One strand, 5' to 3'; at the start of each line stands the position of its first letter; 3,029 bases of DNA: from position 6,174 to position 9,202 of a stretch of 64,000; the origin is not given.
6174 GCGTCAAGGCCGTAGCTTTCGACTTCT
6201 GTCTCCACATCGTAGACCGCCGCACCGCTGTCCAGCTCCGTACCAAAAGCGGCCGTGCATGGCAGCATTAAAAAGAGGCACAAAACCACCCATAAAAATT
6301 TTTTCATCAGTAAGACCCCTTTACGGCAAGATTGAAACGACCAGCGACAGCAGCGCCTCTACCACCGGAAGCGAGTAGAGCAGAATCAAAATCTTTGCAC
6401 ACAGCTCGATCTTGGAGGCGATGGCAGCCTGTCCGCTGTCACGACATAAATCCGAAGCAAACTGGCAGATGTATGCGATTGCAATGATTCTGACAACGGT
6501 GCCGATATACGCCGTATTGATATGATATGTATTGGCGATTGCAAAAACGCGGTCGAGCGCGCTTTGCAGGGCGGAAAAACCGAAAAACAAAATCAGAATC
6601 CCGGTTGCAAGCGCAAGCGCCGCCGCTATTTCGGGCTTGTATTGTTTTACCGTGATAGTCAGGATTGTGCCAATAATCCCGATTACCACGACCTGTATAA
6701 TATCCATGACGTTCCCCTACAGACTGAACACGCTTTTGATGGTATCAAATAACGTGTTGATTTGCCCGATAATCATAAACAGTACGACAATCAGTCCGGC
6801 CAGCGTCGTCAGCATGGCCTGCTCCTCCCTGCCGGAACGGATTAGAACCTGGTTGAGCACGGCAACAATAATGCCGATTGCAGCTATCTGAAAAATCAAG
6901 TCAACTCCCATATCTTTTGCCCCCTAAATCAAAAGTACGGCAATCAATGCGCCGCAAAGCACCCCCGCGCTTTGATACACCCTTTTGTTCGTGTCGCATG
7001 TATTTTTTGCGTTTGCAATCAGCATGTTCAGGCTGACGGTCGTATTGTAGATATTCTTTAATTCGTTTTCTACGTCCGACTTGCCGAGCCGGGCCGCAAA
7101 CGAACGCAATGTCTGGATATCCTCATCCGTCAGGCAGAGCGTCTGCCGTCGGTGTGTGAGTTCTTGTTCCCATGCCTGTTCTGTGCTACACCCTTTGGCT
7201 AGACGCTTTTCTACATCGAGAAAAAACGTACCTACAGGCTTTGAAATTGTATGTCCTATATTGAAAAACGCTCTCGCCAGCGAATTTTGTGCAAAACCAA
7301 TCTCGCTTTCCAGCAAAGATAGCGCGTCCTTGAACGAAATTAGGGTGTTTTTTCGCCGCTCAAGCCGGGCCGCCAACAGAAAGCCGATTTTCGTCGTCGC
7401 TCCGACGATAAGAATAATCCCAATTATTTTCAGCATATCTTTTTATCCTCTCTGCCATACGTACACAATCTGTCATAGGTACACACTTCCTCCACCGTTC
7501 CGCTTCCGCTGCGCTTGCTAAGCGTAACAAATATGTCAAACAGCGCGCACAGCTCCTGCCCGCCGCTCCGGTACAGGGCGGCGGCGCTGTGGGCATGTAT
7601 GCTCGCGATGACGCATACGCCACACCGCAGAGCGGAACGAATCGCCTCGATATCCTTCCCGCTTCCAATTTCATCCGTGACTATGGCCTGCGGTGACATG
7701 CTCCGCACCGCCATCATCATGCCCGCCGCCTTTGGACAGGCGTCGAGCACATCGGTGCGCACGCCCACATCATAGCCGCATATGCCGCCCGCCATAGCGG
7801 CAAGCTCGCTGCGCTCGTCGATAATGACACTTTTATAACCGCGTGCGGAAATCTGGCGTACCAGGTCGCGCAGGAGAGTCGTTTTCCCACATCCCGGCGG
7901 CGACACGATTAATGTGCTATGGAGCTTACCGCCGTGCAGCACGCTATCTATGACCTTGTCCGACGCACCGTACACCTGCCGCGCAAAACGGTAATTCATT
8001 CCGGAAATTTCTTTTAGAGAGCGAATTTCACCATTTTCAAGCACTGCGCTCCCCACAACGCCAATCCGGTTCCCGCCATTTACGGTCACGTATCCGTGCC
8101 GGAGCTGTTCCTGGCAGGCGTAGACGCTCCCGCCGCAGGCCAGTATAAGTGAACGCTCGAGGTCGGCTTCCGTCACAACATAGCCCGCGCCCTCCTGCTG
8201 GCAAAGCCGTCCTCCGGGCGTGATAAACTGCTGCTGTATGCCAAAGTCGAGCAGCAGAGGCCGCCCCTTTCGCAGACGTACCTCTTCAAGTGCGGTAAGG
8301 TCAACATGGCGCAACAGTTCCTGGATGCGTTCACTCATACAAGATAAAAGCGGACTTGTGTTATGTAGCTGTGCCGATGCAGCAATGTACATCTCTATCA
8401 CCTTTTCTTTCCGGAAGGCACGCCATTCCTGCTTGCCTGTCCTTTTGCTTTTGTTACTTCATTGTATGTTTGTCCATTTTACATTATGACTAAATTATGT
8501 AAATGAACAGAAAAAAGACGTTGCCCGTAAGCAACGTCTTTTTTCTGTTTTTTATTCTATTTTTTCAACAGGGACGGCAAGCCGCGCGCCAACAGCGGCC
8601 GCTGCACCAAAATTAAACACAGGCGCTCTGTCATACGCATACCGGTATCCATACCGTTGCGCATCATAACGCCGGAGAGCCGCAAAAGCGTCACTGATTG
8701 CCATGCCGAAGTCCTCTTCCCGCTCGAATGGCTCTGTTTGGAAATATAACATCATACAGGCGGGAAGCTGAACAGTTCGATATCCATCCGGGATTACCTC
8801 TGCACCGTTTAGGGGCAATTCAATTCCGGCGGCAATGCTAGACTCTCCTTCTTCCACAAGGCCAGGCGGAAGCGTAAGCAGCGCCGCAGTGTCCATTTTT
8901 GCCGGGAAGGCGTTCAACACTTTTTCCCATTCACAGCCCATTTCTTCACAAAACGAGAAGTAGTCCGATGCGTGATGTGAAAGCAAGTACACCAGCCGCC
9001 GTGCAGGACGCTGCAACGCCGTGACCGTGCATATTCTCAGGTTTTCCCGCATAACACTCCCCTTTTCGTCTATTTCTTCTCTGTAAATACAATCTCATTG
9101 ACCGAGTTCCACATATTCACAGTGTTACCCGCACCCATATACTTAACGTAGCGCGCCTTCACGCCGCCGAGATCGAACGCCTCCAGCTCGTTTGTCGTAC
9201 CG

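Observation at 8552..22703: AraC-linked glycan locus: two different 1410-aa secreted heparinase II/III-like proteins bracket an intracellular kinase/isomerase/GH2 operon, with no transporter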

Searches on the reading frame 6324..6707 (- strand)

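Call 6: search_protein_families(library=pfam, proteins=[window:6324-6707:-], max_evalue=0.001)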
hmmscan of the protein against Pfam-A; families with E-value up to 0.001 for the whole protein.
window:6324-6707:- (128 aa): 1 family
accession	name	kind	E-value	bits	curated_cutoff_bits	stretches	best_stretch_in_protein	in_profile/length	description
PF06686.16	SpoIIIAC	-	1.9e-27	95.6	24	2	72-125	2-55/56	Stage III sporulation protein AC/AD protein family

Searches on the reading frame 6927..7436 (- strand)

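Call 6: search_protein_families(library=pfam, proteins=[window:6927-7436:-], max_evalue=0.001)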
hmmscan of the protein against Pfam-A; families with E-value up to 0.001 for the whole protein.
window:6927-7436:- (170 aa): 1 family
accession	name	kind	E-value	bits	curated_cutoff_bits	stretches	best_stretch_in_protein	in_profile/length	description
PF09548.15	Spore_III_AB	-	3.7e-43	147.9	32.5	1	3-170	1-170/170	Stage III sporulation protein AB (spore_III_AB)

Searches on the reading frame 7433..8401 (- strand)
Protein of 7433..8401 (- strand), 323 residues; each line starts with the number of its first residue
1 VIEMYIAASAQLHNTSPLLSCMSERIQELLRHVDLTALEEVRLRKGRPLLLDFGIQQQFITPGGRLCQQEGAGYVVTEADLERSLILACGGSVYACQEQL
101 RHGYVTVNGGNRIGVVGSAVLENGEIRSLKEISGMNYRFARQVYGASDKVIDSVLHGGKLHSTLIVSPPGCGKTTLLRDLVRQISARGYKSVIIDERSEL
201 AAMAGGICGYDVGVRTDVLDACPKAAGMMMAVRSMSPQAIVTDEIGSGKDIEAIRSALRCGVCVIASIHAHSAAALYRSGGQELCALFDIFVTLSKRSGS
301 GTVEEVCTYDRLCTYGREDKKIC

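Call 6: search_protein_families(library=pfam, proteins=[window:7433-8401:-], max_evalue=0.001)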
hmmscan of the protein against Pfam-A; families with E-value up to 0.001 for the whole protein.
window:7433-8401:- (323 aa): 5 families
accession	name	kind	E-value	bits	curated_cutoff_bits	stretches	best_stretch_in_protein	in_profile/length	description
PF19568.5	Spore_III_AA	-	3.3e-72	243.6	27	1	19-306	8-298/306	Sporulation stage III, protein AA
PF00437.27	T2SSE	-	0.00012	21.3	24.9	1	160-275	141-250/370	Type II/IV secretion system protein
PF20720.3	nSTAND3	-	0.00015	22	27.2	1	161-202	18-59/155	Novel STAND NTPase 3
PF10412.15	TrwB_AAD_bind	-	0.00041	19.8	20.5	0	162-197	17-52/387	Type IV secretion-system coupling protein DNA-binding domain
PF03266.21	NTPase_1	-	0.00084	19.7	23.9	0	164-190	3-29/168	NTPase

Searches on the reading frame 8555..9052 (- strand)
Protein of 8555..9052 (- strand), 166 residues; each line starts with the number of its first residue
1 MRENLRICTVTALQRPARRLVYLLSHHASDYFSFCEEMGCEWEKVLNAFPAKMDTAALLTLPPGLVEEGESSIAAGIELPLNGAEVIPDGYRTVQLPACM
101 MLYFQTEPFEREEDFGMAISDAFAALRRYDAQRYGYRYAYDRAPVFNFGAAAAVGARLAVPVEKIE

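Call 3: search_protein_families(library=pfam, proteins=[window:8555-9052:-], max_evalue=0.01)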
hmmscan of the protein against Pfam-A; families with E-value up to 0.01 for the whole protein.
window:8555-9052:- (166 aa): 0 families

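Call 8: search_protein_families(library=ncbifam, proteins=[window:8555-9052:-], max_evalue=0.01)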
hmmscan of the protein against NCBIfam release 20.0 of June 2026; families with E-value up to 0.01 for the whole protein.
window:8555-9052:- (166 aa): 0 families

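Call 16: search_solved_structures(query=window:8555-9052:-, max_evalue=10)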
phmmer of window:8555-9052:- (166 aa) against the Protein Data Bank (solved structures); distinct sequences matched with E-value up to 10: 1.
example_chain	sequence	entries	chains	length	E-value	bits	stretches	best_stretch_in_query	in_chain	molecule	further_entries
5kuy_G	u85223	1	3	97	1.4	11.9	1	4-43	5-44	Designed influenza inhibitor HSB.2A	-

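Call 61: search_protein_representatives(protein=window:8555-9052:-)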
Query: 166 residues. Proteins with E-value up to 0.001 (for the whole library): 186; up to 1e-10: 89; up to 1e-30: 23. The best 150 are listed.
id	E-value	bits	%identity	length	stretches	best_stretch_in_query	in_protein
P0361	1.4e-52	194.0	56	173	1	6-165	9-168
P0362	2.6e-52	193.1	51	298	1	4-165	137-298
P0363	8.5e-48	178.4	50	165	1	4-162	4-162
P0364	9.1e-47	175.1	48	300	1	4-162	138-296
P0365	4.5e-46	172.8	53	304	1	7-165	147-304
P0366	5.1e-44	166.1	49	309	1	7-164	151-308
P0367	3.2e-43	163.5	52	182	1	1-145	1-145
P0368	3.8e-42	160.0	48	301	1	6-165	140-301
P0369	8.1e-42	159.0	47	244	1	6-164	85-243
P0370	8.2e-42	159.0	46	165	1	4-164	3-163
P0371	5.7e-39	149.7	45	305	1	3-166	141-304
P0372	8.8e-39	149.1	46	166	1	8-164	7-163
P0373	1.1e-37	145.6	43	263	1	4-164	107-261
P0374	8.9e-37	142.6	46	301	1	7-162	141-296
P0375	1.4e-36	141.9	43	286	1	7-165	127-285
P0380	2.5e-32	128.1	41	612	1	1-165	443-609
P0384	1.6e-30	122.3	46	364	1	7-163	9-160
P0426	1.0e-13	67.7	33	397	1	10-165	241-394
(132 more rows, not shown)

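Call 62: search_protein_families(library=pfam, proteins=[P0362, P0364, P0365, P0366, P0368, P0371, P0380, P0384, P0361, P0426], max_evalue=0.01)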
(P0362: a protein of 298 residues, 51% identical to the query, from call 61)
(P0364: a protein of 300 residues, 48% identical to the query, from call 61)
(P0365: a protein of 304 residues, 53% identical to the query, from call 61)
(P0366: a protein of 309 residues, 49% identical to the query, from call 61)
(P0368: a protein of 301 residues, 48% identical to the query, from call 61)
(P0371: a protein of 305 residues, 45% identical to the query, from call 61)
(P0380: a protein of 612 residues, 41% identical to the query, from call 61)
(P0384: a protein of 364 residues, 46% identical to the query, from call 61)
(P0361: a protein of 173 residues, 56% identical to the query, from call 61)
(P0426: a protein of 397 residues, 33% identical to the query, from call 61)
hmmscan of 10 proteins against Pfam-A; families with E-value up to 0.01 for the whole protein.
P0362 (298 aa): 2 families
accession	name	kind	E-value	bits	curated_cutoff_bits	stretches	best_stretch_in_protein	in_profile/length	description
PF12833.13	HTH_18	-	1.1e-17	64.5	33.6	1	30-107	3-80/80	Helix-turn-helix domain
PF00165.29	HTH_AraC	-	1e-10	41.9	26.6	2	23-55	9-41/42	Bacterial regulatory helix-turn-helix proteins, AraC family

P0364 (300 aa): 2 families
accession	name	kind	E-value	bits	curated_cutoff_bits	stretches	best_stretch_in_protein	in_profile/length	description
PF12833.13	HTH_18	-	2.1e-18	66.8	33.6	1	30-108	2-80/80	Helix-turn-helix domain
PF00165.29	HTH_AraC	-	1.7e-15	57.1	26.6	2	20-57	6-42/42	Bacterial regulatory helix-turn-helix proteins, AraC family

P0365 (304 aa): 2 families
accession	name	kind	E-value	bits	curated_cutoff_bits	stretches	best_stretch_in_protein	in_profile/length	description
PF12833.13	HTH_18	-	5.6e-21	75.1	33.6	1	31-110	1-79/80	Helix-turn-helix domain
PF00165.29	HTH_AraC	-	3.7e-14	52.9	26.6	2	18-59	2-42/42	Bacterial regulatory helix-turn-helix proteins, AraC family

P0366 (309 aa): 2 families
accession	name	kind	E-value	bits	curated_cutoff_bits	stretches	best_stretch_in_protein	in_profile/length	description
PF12833.13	HTH_18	-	3.6e-17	62.9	33.6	1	40-115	4-79/80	Helix-turn-helix domain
PF00165.29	HTH_AraC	-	1.7e-12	47.6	26.6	2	40-65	17-42/42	Bacterial regulatory helix-turn-helix proteins, AraC family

P0368 (301 aa): 2 families
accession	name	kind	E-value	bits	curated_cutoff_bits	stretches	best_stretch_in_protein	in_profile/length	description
PF12833.13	HTH_18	-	3e-19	69.5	33.6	1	30-108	1-79/80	Helix-turn-helix domain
PF00165.29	HTH_AraC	-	3.5e-12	46.6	26.6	1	17-55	1-39/42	Bacterial regulatory helix-turn-helix proteins, AraC family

P0371 (305 aa): 2 families
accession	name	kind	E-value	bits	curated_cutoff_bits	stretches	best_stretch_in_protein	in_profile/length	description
PF12833.13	HTH_18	-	4.2e-14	53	33.6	1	36-110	4-79/80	Helix-turn-helix domain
PF00165.29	HTH_AraC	-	1.2e-07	32.1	26.6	0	29-60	10-41/42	Bacterial regulatory helix-turn-helix proteins, AraC family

P0380 (612 aa): 13 families
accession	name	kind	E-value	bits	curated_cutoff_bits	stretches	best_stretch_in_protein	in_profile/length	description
PF12833.13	HTH_18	-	9.9e-20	71.1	33.6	1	334-414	1-79/80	Helix-turn-helix domain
PF13245.12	AAA_19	-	3.2e-14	53.7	25.1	1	259-324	1-64/134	AAA domain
PF13604.12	AAA_30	-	3.9e-11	43.5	27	1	254-321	1-66/191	AAA domain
PF00165.29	HTH_AraC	-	1e-09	38.7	26.6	1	322-362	2-42/42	Bacterial regulatory helix-turn-helix proteins, AraC family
PF00580.27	UvrD-helicase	-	3.7e-09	37.1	23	1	255-329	1-73/271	UvrD/REP helicase N-terminal domain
PF13086.12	AAA_11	-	5.4e-09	36.6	27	1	254-323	1-74/257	AAA domain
PF00270.35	DEAD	-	0.00032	20.9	26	1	257-344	2-87/167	DEAD/DEAH box helicase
PF20720.3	nSTAND3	-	0.00048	20.3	27.2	1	259-297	7-45/155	Novel STAND NTPase 3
PF00437.27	T2SSE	-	0.0026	16.9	24.9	1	249-295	120-168/370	Type II/IV secretion system protein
PF05127.21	NAT10_TcmA_helicase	-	0.0072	16.7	22.7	0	273-338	1-58/176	RNA cytidine acetyltransferase NAT10/TcmA, helicase domain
PF13191.12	AAA_16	-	0.0079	17.1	32.6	1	270-302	25-63/167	AAA ATPase domain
PF00004.35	AAA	-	0.0083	17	21.2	0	273-321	2-50/131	ATPase family associated with various cellular activities (AAA)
PF13401.12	AAA_22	-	0.0083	16.9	27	0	269-322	5-55/130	AAA domain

P0384 (364 aa): 1 family
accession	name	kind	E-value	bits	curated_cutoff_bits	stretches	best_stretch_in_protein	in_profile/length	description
PF01841.26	Transglut_core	-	2.5e-10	41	23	1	199-300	10-108/108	Transglutaminase-like superfamily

P0361 (173 aa): 0 families

P0426 (397 aa): 0 families

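Call 69: predict_structure(alignment_id=A2)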
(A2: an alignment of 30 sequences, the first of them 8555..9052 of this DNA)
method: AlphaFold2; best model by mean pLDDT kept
length: 166 residues; sequences in the alignment: 30
mean_pLDDT: 96.5   pTM: 0.90
mean pLDDT of the five models: 96.5, 96.4, 96.1, 96.0, 95.8
residues with pLDDT >= 90: 160; 70-90: 3; 50-70: 2; < 50: 1
segments of 3 or more residues with pLDDT < 50: none
pLDDT, mean of each block of 10 residues (from residue 1): 80 98 98 97 97 98 97 98 95 98 98 96 98 98 98 98 97
secondary structure, 60 per line:
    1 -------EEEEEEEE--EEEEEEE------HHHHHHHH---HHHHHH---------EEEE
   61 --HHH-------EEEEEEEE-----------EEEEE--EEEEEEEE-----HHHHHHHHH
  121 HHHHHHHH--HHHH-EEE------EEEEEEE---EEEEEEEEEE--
elements in order: E8-15 E18-24 H31-38 H42-47 E57-60 E73-80 E92-96 E99-106 H112-128 H131-134 E136-138 E145-151 E155-164

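Call 71: fold_search(model_id=the predicted structure, library=pdb)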
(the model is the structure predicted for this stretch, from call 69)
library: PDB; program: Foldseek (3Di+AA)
matches with E <= 10: 472; with E <= 0.001: 18
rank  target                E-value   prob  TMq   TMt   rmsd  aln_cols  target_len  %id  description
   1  5xbw_B                1.7e-05  1.00  0.58  0.39   4.4       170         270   15  The structure of BrlR (released 2018-05-02)
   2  5yc9_A                2.4e-05  1.00  0.56  0.40   4.1       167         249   15  Crystal structure of a Pseudomonas aeruginosa transcriptional regulator (released 2019-03-20)
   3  5xbt_A                4.4e-05  1.00  0.57  0.39   4.3       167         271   14  The structure of BrlR bound to c-di-GMP (released 2018-05-02)
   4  6wl5_A                5.5e-05  1.00  0.55  0.57   6.0       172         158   13  Crystal structure of EcmrR C-terminal domain (released 2021-04-07)
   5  6xl5_G                5.5e-05  1.00  0.54  0.37   6.1       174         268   13  Cryo-EM structure of EcmrR-RNAP-promoter open complex (EcmrR-RPo) (released 2021-04-07)
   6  5xql                  1.3e-04  1.00  0.56  0.38   4.4       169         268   15  Crystal structure of a Pseudomonas aeruginosa transcriptional regulator (released 2017-06-28)
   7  5xbw_A                1.3e-04  1.00  0.57  0.39   4.2       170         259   16  The structure of BrlR (released 2018-05-02)
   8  5kat                  1.3e-04  1.00  0.59  0.60   4.7       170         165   13  The structure of SAV2435 bound to TETRAPHENYLPHOSPHONIUM (released 2016-08-24)
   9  5yc9_B                1.9e-04  1.00  0.53  0.38   5.1       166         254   17  Crystal structure of a Pseudomonas aeruginosa transcriptional regulator (released 2019-03-20)
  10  3lur_C                2.2e-04  1.00  0.52  0.56   5.2       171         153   13  Crystal structure of Putative bacterial transcription regulation protein (NP_372959.1) from Staphylococcus aureus MU50 (released 2010-03-09)
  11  7r3w_A                2.9e-04  1.00  0.54  0.35   6.1       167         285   10  Crystal structure of the albicidin resistance protein STM3175 from Salmonella typhimurium (released 2022-09-28)
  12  3lur_A                3.8e-04  1.00  0.53  0.55   5.3       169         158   12  Crystal structure of Putative bacterial transcription regulation protein (NP_372959.1) from Staphylococcus aureus MU50 (released 2010-03-09)
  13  5xbi_B                4.0e-04  1.00  0.56  0.61   4.3       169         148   16  The structure of BrlR-C domain bound to 3-amino-2-phenazino(a pyocyanin analog) (released 2018-03-21)
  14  1jyh                  4.2e-04  1.00  0.51  0.54   6.0       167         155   12  Crystal Structure of the Escherichia coli SbmC protein (AKA Gyrase Inhibitory Protein GyrI, AKA YeeB) (released 2002-04-10)
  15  5xbi_A                5.2e-04  1.00  0.56  0.61   4.2       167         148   16  The structure of BrlR-C domain bound to 3-amino-2-phenazino(a pyocyanin analog) (released 2018-03-21)
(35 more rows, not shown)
